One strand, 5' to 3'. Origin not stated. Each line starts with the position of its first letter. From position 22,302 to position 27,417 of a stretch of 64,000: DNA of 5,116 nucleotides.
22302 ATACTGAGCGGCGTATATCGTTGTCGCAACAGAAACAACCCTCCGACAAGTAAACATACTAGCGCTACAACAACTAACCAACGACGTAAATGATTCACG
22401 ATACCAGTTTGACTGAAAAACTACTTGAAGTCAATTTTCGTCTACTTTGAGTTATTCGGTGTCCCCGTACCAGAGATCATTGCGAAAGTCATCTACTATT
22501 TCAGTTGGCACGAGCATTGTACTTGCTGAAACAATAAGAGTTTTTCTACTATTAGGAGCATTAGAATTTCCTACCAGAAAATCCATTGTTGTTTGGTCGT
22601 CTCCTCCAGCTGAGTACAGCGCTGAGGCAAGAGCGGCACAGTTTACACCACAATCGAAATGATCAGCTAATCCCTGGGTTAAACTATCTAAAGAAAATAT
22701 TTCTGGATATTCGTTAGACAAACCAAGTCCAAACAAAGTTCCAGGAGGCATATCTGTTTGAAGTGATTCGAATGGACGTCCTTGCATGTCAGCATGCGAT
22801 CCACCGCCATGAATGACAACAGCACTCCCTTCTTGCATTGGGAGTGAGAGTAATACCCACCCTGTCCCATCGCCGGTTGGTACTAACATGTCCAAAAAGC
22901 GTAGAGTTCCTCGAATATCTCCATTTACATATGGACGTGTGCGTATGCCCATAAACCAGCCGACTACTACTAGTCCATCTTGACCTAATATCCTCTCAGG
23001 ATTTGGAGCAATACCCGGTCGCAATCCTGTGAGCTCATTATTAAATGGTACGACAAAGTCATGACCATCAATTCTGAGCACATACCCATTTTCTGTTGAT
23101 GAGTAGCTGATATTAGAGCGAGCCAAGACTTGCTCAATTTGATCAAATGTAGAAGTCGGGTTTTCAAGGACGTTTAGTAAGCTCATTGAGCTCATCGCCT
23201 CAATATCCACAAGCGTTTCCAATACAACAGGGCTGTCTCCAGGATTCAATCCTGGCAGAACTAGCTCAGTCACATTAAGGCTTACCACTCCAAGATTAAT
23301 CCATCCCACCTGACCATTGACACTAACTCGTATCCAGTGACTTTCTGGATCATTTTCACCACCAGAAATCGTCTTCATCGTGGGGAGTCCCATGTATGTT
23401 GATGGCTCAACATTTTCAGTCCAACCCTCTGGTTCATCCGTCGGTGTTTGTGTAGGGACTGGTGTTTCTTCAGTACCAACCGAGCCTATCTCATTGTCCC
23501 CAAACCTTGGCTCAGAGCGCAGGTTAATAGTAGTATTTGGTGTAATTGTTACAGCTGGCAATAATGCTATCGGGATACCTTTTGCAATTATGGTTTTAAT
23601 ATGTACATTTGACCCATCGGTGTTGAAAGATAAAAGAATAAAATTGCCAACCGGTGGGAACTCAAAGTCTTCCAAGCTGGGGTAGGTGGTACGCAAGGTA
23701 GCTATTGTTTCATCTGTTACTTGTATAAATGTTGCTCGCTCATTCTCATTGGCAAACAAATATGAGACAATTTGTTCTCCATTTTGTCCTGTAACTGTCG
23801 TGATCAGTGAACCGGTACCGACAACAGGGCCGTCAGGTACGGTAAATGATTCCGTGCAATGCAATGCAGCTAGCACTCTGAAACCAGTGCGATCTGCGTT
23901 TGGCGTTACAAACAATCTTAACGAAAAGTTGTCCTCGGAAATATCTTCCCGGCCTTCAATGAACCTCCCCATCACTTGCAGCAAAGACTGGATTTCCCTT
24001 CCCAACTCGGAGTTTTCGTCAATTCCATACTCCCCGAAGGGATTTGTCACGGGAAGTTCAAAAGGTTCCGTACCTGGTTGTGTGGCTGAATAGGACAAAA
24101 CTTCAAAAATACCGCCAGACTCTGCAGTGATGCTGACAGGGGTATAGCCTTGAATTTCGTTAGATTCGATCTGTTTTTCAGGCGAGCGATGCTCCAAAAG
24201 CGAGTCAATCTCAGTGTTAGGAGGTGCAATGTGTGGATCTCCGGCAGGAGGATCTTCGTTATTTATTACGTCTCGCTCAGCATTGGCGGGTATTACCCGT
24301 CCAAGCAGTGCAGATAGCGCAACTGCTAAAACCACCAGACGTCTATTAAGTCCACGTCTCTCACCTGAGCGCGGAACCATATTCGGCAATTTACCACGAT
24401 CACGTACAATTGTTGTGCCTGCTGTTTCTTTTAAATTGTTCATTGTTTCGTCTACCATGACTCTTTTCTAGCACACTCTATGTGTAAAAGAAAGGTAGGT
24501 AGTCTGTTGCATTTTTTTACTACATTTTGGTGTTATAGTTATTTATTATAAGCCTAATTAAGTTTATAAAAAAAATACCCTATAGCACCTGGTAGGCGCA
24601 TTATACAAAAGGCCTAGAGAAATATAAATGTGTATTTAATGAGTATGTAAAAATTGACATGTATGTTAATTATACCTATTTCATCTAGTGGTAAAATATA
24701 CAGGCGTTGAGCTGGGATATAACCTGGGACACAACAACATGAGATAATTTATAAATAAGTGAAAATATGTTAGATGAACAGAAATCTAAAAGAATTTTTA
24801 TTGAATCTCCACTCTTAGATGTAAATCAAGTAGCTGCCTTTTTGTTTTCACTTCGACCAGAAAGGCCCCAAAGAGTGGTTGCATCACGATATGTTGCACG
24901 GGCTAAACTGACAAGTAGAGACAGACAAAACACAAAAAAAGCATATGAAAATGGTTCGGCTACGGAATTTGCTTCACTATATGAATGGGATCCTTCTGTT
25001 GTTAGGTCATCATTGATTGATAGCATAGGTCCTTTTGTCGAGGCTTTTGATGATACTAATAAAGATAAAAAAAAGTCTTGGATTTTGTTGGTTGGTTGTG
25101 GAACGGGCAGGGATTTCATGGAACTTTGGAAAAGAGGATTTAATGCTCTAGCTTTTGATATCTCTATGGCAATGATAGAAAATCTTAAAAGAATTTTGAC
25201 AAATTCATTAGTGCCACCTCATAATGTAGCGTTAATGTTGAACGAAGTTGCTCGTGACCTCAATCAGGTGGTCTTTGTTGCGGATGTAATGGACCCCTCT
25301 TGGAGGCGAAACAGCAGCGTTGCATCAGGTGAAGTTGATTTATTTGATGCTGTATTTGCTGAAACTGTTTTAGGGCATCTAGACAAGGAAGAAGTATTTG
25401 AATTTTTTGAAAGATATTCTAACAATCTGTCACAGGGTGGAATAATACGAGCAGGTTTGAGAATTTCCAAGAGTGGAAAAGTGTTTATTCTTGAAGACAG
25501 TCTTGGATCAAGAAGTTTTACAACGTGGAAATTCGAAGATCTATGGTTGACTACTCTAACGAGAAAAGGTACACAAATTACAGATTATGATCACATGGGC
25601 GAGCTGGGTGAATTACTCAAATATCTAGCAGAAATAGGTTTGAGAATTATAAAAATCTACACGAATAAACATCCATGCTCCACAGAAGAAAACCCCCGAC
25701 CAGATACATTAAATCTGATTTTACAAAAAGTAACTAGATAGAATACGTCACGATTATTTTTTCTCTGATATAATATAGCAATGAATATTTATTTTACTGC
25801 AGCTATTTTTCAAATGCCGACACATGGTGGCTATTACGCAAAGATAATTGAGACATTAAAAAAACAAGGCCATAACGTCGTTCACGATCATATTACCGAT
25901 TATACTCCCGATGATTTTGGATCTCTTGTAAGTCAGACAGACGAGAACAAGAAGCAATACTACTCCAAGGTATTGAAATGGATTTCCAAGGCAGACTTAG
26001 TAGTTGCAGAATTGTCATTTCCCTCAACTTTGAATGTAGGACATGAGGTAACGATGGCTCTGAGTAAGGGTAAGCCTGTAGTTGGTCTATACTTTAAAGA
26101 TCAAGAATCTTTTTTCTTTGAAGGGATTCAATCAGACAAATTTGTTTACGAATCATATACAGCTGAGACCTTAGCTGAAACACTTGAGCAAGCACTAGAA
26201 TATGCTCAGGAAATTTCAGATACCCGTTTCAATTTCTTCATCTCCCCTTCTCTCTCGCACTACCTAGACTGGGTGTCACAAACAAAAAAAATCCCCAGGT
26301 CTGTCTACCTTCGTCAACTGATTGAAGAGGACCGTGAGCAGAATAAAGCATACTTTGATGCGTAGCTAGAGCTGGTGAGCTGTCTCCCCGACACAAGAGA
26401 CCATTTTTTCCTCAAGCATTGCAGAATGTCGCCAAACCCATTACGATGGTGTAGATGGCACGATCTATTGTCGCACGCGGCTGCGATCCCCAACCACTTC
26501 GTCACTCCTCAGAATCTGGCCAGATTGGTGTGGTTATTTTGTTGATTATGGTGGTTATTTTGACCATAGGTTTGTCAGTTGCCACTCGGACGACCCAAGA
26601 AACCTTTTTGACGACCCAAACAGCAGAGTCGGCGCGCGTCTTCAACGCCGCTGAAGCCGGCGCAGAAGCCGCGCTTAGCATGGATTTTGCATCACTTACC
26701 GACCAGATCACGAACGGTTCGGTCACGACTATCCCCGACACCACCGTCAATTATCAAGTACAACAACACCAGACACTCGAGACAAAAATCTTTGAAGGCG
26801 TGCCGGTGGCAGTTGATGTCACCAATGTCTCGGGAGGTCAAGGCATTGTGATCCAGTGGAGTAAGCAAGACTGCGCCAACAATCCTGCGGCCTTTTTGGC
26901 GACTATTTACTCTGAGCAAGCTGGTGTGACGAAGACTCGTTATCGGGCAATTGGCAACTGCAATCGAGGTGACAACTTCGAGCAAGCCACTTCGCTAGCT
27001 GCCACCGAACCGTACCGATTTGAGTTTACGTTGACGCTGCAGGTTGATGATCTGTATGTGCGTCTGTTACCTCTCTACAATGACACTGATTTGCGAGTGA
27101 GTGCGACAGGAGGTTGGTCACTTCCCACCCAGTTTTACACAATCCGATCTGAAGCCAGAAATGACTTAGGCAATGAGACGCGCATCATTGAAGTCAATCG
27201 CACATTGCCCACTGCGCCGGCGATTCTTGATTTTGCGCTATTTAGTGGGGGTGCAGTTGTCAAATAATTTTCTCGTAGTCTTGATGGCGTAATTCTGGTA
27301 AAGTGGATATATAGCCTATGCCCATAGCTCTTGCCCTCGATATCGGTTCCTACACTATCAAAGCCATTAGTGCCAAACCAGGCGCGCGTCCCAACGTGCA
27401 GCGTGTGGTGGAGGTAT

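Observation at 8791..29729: Secretin-less, split type IV pilus system with non-canonical embedded components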

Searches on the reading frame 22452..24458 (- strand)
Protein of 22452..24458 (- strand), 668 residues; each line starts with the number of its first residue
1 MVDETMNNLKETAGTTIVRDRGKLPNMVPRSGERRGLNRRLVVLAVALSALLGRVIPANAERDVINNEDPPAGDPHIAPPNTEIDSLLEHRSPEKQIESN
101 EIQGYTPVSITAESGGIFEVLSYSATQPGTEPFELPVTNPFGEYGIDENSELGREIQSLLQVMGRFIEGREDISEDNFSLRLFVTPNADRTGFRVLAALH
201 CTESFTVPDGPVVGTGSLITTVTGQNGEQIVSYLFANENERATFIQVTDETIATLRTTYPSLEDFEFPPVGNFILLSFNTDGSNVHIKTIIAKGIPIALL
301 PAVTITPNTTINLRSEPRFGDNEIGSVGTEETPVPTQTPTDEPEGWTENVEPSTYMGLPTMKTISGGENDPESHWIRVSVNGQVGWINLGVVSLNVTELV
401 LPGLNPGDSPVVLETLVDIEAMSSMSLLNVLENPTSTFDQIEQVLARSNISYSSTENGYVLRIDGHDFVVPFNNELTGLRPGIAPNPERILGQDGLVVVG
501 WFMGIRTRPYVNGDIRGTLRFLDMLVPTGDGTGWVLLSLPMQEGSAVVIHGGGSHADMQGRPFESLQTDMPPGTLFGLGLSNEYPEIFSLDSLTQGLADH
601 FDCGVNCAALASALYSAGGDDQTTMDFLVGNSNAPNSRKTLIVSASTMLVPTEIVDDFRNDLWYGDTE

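Call 5: search_protein_families(library=pfam, proteins=[window:22452-24458:-], max_evalue=0.01)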
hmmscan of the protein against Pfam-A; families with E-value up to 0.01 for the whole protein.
window:22452-24458:- (668 aa): 1 family
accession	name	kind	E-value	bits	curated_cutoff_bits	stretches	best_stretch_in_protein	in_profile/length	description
PF08239.17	SH3_3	-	0.0017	18.9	27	0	370-388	34-49/54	Bacterial SH3 domain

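Call 93: search_protein_families(library=pfam, alignment_id=A7, max_evalue=0.01)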
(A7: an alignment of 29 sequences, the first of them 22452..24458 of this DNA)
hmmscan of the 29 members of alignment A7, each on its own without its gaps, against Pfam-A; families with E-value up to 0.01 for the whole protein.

A. member 1, window:22452-24458:- (668 aa): 1 family
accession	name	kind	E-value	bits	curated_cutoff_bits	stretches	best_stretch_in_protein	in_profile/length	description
PF08239.17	SH3_3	-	0.0017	18.9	27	0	370-388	34-49/54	Bacterial SH3 domain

B. families by the number of members that match (of 29 scanned): 3 families
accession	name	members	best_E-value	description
PF08239.17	SH3_3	3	7.3e-05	Bacterial SH3 domain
PF06347.19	SH3_4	1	0.003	Bacterial SH3 domain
PF18283.7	CBM77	1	0.0044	Carbohydrate binding module 77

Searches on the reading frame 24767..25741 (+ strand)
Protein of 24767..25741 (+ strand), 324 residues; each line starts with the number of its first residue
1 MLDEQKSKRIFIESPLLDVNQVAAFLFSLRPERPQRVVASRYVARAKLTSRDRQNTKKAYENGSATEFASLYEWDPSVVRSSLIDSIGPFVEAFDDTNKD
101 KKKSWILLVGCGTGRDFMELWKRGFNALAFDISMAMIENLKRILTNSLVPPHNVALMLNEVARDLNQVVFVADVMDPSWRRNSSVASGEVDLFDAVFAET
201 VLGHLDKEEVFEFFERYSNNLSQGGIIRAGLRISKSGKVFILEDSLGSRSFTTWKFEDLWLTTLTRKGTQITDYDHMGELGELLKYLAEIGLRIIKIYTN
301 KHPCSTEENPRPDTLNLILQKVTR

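Call 5: search_protein_families(library=pfam, proteins=[window:24767-25741:+], max_evalue=0.01)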
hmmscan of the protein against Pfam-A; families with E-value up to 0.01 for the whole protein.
window:24767-25741:+ (324 aa): 4 families
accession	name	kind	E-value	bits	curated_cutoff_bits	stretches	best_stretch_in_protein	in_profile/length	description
PF13649.12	Methyltransf_25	-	2.8e-08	34.8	27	1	106-156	1-50/97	Methyltransferase domain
PF08242.18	Methyltransf_12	-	1.4e-06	29.4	30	1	109-227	3-98/98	Methyltransferase domain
PF08241.18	Methyltransf_11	-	1.4e-06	29.3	21.2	1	108-227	2-93/95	Methyltransferase domain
PF13489.12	Methyltransf_23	-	0.00022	21.4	27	1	100-225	20-112/164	Methyltransferase domain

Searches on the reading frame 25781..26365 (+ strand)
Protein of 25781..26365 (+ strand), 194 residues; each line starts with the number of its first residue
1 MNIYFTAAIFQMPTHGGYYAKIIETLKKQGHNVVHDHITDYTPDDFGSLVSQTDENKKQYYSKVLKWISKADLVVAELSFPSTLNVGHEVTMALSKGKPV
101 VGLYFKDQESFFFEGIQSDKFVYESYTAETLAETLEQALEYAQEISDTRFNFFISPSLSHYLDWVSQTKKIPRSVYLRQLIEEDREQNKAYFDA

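Call 5: search_protein_families(library=pfam, proteins=[window:25781-26365:+], max_evalue=0.01)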
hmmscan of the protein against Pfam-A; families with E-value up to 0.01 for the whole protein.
window:25781-26365:+ (194 aa): 1 family
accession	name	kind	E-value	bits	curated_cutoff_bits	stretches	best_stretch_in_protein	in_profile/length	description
PF05014.21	Nuc_deoxyrib_tr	-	6.8e-09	36.3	28.8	1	3-115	1-104/117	Nucleoside 2-deoxyribosyltransferase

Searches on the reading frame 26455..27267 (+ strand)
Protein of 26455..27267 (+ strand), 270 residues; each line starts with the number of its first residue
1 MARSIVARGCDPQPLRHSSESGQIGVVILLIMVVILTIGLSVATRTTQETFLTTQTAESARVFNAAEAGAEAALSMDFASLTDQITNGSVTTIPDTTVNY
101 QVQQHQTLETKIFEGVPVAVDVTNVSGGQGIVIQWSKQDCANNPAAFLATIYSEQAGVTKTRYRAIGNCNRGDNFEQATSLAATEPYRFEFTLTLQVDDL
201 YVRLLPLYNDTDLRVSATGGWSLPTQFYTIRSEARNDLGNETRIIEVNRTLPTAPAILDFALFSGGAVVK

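Call 5: search_protein_families(library=pfam, proteins=[window:26455-27267:+], max_evalue=0.01)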
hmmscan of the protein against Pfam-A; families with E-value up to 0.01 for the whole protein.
window:26455-27267:+ (270 aa): 1 family
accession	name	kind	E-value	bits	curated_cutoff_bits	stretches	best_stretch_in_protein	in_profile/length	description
PF07100.16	ASRT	-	0.005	17.2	25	1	55-151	25-116/119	Anabaena sensory rhodopsin transducer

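Call 64: search_protein_families(library=pfam, alignment_id=A3, max_evalue=1)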
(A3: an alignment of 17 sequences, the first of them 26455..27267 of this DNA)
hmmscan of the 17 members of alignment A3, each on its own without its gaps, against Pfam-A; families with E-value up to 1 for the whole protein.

A. member 1, window:26455-27267:+ (270 aa): 5 families
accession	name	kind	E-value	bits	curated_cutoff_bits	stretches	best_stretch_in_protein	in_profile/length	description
PF07100.16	ASRT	-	0.005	17.2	25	1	55-151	25-116/119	Anabaena sensory rhodopsin transducer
PF14341.11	PilX_N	-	0.01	16.2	25.5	1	26-70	5-50/51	PilX N-terminal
PF02605.20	PsaL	-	0.087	12.9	25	1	14-56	64-110/150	Photosystem I reaction centre subunit XI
PF15625.12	CC2D2AN-C2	-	0.14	12.2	25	1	71-136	54-119/176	CC2D2A N-terminal C2 domain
PF20130.4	DUF6520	-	0.51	11.2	25.4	0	28-53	7-31/83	Family of unknown function (DUF6520)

B. families by the number of members that match (of 17 scanned): 15 families
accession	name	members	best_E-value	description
PF14341.11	PilX_N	13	6.5e-06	PilX N-terminal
PF20130.4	DUF6520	3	0.0087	Family of unknown function (DUF6520)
PF23923.1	DUF7262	3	0.078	Family of unknown function (DUF7262)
PF02605.20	PsaL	2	0.087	Photosystem I reaction centre subunit XI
PF07100.16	ASRT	1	0.005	Anabaena sensory rhodopsin transducer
PF01987.23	AIM24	1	0.016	Mitochondrial biogenesis AIM24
PF02827.21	PKI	1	0.02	cAMP-dependent protein kinase inhibitor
PF06199.17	Phage_tail_2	1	0.024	Phage tail tube protein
PF01995.21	NRD1_2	1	0.049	NrpR regulatory domains NRD1 and 2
PF19659.4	DUF6162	1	0.12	Family of unknown function (DUF6162)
PF12701.13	LSM14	1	0.12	Scd6-like Sm domain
PF15625.12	CC2D2AN-C2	1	0.14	CC2D2A N-terminal C2 domain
PF15137.11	ECPIP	1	0.17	Exosomal polycystin 1 interacting protein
PF20611.3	DUF6801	1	0.21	Family of unknown function (DUF6801)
PF14967.11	FAM70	1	0.44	FAM70 protein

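Call 76: search_protein_families(library=ncbifam, proteins=[window:26455-27267:+], max_evalue=0.1)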
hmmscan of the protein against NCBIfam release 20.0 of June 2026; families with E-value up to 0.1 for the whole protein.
window:26455-27267:+ (270 aa): 0 families
